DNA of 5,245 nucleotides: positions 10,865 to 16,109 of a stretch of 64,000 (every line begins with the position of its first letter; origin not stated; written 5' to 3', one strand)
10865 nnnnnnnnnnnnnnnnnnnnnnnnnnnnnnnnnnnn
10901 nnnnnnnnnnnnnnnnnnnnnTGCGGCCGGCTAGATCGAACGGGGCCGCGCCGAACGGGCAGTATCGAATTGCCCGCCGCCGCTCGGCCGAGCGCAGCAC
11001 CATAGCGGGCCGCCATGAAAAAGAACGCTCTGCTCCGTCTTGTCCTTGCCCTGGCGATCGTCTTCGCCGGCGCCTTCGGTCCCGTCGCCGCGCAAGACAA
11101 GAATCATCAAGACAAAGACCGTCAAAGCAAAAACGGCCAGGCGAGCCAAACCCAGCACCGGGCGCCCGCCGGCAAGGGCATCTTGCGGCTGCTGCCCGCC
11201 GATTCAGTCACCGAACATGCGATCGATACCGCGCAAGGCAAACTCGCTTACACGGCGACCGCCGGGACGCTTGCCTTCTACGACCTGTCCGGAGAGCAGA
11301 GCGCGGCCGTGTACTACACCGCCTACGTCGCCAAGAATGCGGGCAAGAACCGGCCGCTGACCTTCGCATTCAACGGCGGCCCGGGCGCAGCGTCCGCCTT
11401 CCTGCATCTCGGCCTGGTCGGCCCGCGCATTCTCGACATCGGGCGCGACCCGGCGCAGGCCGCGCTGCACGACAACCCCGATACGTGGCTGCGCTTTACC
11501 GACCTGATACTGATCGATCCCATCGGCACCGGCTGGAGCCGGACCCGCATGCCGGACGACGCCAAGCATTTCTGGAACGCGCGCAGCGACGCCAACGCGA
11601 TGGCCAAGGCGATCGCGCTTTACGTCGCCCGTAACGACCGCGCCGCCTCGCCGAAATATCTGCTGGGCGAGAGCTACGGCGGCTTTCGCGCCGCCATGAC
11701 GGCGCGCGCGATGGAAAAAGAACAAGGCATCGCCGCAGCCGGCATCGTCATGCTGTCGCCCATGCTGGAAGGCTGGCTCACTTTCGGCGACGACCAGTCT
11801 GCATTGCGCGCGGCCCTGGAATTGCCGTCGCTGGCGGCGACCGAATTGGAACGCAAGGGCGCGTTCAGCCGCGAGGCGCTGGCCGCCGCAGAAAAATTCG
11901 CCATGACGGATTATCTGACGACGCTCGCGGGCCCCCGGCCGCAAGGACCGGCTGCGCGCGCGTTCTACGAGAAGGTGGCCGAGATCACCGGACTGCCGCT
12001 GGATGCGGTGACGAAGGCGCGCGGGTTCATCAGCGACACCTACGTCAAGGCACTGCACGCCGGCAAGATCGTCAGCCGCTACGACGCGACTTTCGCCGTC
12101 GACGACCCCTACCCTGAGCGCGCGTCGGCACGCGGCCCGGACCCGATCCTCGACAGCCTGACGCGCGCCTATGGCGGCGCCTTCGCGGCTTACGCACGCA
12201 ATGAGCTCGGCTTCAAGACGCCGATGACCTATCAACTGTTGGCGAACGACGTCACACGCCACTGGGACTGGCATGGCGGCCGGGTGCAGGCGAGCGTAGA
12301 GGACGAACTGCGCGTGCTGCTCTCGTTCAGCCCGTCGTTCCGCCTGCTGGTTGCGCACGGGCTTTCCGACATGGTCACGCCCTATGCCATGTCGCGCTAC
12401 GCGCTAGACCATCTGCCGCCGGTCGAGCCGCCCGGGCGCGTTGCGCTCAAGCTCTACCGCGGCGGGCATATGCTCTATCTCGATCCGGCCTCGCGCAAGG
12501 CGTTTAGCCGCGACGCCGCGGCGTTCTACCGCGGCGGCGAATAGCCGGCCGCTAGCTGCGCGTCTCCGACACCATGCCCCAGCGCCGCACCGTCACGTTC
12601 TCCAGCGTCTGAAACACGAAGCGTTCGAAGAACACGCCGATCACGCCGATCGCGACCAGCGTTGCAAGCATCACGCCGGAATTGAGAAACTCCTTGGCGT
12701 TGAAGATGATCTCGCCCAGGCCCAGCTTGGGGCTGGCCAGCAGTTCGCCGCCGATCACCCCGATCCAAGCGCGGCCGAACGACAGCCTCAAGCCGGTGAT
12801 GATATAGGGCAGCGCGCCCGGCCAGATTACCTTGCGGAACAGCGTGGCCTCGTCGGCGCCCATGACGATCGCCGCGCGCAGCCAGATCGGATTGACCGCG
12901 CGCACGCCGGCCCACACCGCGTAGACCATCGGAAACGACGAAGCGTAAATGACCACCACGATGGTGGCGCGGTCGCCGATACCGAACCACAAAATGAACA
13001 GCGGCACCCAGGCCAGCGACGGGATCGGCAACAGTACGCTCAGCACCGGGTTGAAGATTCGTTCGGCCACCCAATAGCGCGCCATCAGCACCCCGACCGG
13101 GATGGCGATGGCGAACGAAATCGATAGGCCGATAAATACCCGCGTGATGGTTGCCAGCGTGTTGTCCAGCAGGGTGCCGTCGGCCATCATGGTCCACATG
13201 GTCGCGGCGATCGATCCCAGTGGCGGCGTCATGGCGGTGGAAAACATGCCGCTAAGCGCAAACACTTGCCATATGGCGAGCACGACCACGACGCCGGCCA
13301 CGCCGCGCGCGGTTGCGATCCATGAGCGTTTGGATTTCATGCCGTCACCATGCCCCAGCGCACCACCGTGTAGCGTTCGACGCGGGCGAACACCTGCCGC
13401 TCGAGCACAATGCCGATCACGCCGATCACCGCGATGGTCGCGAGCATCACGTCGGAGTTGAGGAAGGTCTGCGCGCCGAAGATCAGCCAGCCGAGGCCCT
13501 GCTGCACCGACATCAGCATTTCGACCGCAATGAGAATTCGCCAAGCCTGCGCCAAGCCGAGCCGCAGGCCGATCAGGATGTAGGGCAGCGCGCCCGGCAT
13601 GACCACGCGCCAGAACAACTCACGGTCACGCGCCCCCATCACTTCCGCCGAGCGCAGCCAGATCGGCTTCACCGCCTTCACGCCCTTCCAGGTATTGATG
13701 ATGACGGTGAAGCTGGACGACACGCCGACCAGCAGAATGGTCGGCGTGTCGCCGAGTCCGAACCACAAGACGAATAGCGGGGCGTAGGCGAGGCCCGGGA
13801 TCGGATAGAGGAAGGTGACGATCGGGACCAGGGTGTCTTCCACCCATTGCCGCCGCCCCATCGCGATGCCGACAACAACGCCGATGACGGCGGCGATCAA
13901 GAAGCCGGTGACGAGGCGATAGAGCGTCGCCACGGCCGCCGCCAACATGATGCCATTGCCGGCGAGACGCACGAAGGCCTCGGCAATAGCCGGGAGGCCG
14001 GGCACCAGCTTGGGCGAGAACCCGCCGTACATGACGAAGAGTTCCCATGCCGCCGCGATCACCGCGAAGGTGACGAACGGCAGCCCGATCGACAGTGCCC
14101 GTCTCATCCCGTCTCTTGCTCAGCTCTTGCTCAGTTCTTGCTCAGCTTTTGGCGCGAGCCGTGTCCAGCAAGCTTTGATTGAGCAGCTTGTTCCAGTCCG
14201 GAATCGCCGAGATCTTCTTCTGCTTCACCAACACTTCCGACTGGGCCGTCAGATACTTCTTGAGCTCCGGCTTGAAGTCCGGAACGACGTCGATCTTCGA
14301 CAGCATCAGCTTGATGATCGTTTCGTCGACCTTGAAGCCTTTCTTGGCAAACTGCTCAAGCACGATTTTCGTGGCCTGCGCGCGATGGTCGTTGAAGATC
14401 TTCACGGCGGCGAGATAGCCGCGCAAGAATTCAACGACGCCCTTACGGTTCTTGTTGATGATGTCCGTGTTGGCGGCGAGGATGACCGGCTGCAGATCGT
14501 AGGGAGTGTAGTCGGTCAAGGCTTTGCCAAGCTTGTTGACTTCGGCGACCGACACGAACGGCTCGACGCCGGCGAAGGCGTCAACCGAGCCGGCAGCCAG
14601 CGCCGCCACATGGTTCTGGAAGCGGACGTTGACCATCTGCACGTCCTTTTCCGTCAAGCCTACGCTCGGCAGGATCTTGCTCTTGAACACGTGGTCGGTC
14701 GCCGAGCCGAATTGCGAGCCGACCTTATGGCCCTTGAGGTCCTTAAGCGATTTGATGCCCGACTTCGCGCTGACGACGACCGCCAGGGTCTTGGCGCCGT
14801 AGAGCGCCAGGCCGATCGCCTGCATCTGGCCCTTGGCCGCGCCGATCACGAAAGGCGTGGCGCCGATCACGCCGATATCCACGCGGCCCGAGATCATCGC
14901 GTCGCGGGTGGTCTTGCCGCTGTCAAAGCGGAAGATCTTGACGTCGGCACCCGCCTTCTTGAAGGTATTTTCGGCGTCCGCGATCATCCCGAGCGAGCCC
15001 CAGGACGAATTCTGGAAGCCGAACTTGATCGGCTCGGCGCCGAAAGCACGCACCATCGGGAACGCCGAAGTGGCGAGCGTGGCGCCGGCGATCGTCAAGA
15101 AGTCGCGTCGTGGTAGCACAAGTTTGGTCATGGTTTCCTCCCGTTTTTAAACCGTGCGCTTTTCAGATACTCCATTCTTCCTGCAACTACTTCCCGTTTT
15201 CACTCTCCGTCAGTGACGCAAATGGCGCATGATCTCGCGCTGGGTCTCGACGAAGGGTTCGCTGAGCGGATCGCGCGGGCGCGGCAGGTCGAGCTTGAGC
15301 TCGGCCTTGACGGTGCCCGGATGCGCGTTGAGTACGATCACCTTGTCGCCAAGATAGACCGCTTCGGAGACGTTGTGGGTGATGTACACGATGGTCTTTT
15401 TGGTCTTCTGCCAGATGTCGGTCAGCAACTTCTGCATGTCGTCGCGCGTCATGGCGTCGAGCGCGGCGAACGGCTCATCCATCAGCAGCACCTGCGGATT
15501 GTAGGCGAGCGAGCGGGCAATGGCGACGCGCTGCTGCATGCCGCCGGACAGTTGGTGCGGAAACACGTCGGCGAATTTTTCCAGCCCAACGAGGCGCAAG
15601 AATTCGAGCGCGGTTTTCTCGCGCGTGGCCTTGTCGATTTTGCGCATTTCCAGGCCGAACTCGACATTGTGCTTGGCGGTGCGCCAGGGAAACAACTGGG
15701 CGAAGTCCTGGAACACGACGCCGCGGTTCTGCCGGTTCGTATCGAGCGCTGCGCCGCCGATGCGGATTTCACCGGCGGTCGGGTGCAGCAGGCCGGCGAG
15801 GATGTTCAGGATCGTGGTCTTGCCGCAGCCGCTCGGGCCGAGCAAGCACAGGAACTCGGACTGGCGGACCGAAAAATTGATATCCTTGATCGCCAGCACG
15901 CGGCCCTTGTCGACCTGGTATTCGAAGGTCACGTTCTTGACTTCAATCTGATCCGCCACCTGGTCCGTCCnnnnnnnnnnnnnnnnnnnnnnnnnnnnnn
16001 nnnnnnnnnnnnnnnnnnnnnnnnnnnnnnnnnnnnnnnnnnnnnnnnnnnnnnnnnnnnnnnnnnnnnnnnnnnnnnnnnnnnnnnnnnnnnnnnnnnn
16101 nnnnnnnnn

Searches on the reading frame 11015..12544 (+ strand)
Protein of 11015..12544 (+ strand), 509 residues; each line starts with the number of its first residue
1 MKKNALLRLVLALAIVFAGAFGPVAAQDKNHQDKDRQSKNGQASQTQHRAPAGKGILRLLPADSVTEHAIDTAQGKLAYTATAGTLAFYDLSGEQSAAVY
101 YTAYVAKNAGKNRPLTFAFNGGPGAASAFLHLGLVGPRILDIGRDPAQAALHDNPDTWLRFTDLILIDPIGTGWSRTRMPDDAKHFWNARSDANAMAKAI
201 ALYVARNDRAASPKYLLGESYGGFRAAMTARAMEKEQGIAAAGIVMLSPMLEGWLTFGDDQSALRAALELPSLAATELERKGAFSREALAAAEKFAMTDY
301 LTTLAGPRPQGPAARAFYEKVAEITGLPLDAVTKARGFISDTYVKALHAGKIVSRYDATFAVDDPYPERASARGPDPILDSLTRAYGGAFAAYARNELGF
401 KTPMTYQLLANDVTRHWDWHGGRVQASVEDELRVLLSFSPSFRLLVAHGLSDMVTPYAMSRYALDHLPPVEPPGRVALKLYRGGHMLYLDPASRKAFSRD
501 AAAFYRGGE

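Call 37: search_protein_families(library=pfam, proteins=[window:11015-12544:+], max_evalue=0.0001)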
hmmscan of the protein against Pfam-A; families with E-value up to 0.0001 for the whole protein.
window:11015-12544:+ (509 aa): 2 families
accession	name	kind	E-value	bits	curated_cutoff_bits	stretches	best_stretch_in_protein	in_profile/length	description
PF00450.28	Peptidase_S10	-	7.8e-18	65.5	21.9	1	88-236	15-160/420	Serine carboxypeptidase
PF12146.15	Hydrolase_4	-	4.2e-06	26.7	27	0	166-278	36-137/239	Serine aminopeptidase, S33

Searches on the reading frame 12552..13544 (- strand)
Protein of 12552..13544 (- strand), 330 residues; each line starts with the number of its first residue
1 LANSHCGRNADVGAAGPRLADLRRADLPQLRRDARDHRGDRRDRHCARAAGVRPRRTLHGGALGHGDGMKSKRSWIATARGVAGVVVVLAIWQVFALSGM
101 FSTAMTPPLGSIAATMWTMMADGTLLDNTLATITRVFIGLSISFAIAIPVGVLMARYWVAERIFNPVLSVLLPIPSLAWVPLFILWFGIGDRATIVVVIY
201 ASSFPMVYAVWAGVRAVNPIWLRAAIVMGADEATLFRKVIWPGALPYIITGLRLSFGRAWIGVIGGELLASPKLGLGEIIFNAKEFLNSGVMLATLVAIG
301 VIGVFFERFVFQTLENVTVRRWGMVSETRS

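Call 37: search_protein_families(library=pfam, proteins=[window:12552-13544:-], max_evalue=0.0001)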
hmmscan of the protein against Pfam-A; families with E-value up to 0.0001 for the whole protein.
window:12552-13544:- (330 aa): 1 family
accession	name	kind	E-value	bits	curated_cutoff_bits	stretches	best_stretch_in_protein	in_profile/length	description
PF00528.27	BPD_transp_1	-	1.4e-21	77.5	26.4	1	147-309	1-174/184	Binding-protein-dependent transport system inner membrane component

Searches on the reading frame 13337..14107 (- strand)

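Call 38: search_protein_families(library=pfam, proteins=[window:13337-14107:-], max_evalue=0.0001)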
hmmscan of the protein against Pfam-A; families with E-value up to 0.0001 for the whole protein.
window:13337-14107:- (256 aa): 1 family
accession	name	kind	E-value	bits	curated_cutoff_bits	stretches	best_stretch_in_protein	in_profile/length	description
PF00528.27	BPD_transp_1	-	1.5e-21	77.4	26.4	1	76-236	1-172/184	Binding-protein-dependent transport system inner membrane component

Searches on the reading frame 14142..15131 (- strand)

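Call 38: search_protein_families(library=pfam, proteins=[window:14142-15131:-], max_evalue=0.0001)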
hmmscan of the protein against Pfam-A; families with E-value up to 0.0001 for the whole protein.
window:14142-15131:- (329 aa): 5 families
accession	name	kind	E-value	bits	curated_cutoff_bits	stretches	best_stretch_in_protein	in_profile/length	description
PF09084.16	NMT1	-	1e-22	81.5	20.5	1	50-249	9-212/216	NMT1/THI5 like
PF13379.11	NMT1_2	-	4.2e-22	79.6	24.7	1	46-252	20-244/252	NMT1-like family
PF12974.12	Phosphonate-bd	-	2.4e-11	43.9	27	1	58-188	25-162/242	ABC transporter, phosphonate, periplasmic substrate-binding protein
PF04069.17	OpuAC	-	8.1e-08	32.6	21.2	1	55-228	22-216/257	Substrate binding domain of ABC-type glycine betaine transport system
PF16868.10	NMT1_3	-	2e-06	28.1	27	1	92-189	71-167/289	NMT1-like family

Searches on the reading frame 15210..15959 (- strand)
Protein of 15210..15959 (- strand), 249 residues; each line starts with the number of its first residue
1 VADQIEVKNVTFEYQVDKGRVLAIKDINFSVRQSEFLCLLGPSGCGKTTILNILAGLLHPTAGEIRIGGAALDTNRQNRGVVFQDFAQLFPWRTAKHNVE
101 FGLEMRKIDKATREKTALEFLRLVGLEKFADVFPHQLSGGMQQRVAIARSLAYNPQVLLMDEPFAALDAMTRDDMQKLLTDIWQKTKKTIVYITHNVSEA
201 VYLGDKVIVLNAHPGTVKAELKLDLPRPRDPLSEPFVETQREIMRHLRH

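Call 38: search_protein_families(library=pfam, proteins=[window:15210-15959:-], max_evalue=0.0001)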
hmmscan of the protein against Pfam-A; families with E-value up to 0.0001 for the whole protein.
window:15210-15959:- (249 aa): 4 families
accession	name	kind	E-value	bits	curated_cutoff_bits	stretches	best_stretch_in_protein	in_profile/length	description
PF00005.33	ABC_tran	-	1.4e-34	120.1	25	1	25-165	2-137/137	ABC transporter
PF13238.12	AAA_18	-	1.2e-06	29.5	29.4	0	38-87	2-32/128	AAA domain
PF13304.12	AAA_21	-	1.6e-06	28.9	27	0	37-104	2-63/304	AAA domain, putative AbiEii toxin, Type IV TA system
PF00004.35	AAA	-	3.2e-05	24.8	21.2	0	37-193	1-107/131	ATPase family associated with various cellular activities (AAA)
